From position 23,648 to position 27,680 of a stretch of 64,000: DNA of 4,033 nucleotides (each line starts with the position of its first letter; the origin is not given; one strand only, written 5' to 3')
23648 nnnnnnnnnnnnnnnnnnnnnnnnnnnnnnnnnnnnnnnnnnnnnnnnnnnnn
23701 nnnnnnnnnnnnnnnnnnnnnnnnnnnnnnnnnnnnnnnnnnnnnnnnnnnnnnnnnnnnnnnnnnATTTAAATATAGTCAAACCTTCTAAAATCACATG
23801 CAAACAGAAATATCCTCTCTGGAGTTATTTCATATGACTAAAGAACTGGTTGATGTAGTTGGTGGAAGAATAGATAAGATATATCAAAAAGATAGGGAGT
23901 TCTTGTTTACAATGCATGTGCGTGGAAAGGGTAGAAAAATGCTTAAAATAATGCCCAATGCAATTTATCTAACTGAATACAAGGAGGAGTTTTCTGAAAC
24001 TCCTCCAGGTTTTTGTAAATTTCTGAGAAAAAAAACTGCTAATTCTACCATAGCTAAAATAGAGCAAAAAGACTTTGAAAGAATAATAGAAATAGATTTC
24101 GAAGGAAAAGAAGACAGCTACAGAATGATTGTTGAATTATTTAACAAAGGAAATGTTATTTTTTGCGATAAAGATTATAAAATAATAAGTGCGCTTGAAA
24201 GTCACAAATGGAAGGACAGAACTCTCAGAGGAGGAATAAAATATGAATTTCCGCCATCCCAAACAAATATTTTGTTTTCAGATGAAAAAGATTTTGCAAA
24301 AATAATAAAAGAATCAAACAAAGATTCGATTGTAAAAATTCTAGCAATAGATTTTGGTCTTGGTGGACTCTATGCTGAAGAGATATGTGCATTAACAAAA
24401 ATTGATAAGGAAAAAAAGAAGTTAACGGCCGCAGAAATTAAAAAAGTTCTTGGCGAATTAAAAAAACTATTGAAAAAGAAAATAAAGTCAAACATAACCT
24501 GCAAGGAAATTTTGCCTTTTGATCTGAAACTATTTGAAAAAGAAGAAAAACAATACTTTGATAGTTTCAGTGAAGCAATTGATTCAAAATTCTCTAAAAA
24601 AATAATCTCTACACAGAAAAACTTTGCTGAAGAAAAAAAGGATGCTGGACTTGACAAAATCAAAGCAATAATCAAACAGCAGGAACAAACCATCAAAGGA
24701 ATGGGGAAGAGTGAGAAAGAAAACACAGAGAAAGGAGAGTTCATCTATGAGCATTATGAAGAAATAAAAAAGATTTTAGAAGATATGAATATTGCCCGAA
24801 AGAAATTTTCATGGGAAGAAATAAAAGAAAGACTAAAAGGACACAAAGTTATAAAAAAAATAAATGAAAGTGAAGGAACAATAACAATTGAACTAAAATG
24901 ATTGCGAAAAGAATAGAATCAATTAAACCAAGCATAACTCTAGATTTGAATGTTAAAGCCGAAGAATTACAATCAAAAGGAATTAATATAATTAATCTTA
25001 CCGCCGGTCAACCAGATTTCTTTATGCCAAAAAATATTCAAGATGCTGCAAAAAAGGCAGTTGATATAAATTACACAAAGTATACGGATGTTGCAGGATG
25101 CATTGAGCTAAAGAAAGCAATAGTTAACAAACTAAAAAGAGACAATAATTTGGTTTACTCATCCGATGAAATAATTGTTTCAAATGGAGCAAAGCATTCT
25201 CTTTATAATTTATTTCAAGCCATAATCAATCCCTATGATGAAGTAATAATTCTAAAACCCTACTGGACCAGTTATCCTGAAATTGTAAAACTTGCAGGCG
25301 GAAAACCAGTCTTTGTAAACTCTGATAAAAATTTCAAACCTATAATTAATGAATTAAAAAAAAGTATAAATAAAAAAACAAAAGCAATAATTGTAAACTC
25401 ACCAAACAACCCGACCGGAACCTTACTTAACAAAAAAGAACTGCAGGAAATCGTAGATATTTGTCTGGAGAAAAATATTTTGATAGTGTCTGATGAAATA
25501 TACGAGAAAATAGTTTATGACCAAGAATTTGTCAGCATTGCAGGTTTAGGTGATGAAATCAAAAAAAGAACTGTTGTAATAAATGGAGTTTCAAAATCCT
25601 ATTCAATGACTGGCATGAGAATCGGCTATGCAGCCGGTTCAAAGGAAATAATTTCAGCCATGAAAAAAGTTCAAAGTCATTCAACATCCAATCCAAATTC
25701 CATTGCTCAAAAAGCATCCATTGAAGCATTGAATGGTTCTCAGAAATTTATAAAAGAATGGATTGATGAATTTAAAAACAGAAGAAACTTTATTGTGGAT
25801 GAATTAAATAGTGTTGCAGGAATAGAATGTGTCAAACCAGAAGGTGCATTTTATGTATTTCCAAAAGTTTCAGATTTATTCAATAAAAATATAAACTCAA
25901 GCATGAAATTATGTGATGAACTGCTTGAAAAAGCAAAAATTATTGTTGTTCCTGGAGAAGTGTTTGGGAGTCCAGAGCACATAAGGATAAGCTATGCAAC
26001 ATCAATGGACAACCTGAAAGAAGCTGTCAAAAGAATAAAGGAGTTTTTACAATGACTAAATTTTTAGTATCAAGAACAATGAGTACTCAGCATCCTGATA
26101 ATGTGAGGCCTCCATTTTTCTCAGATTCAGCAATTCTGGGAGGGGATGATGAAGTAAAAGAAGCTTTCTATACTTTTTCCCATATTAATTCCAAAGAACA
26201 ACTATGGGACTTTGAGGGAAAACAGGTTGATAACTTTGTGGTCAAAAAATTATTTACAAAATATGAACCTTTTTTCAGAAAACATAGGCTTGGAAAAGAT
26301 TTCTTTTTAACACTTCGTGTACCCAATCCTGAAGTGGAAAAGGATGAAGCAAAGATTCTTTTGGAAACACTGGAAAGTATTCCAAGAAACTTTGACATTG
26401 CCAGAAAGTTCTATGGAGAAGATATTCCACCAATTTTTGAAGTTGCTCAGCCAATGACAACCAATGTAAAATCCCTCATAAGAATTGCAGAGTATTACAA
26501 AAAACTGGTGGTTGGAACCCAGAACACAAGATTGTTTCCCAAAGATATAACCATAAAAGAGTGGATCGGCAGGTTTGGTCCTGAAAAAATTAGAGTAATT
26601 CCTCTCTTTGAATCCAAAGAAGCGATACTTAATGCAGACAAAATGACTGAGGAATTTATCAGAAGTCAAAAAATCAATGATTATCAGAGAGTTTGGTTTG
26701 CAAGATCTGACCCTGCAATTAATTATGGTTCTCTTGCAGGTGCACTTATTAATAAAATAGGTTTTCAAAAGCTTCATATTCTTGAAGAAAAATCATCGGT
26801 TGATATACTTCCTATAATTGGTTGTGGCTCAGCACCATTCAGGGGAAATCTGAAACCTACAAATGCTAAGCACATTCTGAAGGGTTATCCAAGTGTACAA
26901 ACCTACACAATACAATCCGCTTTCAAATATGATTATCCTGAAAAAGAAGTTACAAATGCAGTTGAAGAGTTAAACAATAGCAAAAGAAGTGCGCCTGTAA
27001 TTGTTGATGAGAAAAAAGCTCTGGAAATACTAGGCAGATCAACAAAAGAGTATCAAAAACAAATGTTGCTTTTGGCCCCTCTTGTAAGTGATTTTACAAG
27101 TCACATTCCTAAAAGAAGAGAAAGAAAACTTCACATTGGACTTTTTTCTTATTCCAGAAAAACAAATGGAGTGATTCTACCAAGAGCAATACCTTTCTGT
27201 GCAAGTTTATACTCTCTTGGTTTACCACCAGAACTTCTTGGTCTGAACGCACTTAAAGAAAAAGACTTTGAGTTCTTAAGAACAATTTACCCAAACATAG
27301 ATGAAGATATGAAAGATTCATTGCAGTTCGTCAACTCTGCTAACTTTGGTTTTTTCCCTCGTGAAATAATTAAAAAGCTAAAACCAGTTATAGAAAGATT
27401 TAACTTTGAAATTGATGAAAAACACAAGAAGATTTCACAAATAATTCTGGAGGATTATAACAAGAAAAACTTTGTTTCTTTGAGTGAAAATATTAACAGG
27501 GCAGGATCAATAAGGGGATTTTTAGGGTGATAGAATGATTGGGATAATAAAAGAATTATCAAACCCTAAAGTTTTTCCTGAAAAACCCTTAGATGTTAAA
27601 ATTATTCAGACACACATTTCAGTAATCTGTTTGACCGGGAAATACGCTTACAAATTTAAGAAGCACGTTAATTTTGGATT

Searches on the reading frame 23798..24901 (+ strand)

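Call 3: search_protein_families(library=pfam, proteins=[window:23798-24901:+], max_evalue=0.01)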
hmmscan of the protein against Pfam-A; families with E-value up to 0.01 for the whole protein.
window:23798-24901:+ (367 aa): 1 family
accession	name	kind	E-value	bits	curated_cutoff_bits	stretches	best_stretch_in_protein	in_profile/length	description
PF05833.16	NFACT_N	-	1.9e-50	172.4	31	1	9-331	4-347/456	NFACT N-terminal and middle domains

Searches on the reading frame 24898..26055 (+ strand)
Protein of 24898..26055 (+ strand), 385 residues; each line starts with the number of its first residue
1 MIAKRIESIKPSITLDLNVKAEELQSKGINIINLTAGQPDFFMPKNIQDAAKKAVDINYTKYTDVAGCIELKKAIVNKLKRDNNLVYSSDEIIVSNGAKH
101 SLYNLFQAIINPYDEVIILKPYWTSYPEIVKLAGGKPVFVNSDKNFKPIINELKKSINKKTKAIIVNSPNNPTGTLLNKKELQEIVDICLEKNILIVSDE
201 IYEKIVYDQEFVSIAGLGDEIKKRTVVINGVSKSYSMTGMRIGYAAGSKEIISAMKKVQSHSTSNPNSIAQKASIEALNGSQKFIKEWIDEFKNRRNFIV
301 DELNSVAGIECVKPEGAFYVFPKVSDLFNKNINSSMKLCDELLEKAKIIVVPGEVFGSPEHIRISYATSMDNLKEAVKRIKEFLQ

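Call 3: search_protein_families(library=pfam, proteins=[window:24898-26055:+], max_evalue=0.01)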
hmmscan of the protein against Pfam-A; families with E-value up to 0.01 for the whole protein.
window:24898-26055:+ (385 aa): 6 families
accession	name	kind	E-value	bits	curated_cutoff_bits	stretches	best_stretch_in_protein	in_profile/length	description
PF00155.27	Aminotran_1_2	-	4.8e-85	286.3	19.7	1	30-380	2-361/361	Aminotransferase class I and II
PF01041.23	DegT_DnrJ_EryC1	-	1.8e-07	31.1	19.8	1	92-199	43-145/360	DegT/DnrJ/EryC1/StrS aminotransferase family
PF00202.27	Aminotran_3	-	9.7e-06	25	30.5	1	142-382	172-401/403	Aminotransferase class-III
PF04864.19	Alliinase_C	-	1.8e-05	24.3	22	1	70-277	54-236/363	Allinase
PF00266.25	Aminotran_5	-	0.00019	21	21.5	1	88-199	60-175/371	Aminotransferase class-V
PF01053.26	Cys_Met_Meta_PP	-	0.002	17.2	27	1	148-201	125-175/381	Cys/Met metabolism PLP-dependent enzyme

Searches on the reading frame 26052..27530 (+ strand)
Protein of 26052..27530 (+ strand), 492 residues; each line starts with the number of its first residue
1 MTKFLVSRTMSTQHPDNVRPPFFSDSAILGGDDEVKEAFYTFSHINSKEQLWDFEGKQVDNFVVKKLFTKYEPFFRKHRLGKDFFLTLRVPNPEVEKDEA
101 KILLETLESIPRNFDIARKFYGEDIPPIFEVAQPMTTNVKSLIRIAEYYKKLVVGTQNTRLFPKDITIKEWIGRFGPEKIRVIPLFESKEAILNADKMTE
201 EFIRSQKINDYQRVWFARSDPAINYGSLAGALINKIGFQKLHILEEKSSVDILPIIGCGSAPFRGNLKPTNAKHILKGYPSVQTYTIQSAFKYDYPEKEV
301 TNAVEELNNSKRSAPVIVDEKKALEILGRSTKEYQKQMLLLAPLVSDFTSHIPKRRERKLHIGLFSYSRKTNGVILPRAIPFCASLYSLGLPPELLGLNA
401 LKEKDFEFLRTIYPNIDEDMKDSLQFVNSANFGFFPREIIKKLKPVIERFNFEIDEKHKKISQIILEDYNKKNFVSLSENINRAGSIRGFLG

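Call 3: search_protein_families(library=pfam, proteins=[window:26052-27530:+], max_evalue=0.01)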
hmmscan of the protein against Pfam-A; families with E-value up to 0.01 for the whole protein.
window:26052-27530:+ (492 aa): 1 family
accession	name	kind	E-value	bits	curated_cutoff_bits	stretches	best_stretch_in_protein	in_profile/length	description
PF14010.12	PEPcase_2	-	3e-177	590.5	25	1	6-492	1-493/493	Phosphoenolpyruvate carboxylase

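Call 4: search_protein_families(library=ncbifam, proteins=[window:26052-27530:+], max_evalue=0.01)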
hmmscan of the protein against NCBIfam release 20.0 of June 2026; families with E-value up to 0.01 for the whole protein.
window:26052-27530:+ (492 aa): 1 family
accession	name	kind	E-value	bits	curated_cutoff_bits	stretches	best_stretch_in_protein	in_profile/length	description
TIGR02751.1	PEPCase_arch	equivalog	6.1e-169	563.1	146.05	1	6-492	1-506/506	phosphoenolpyruvate carboxylase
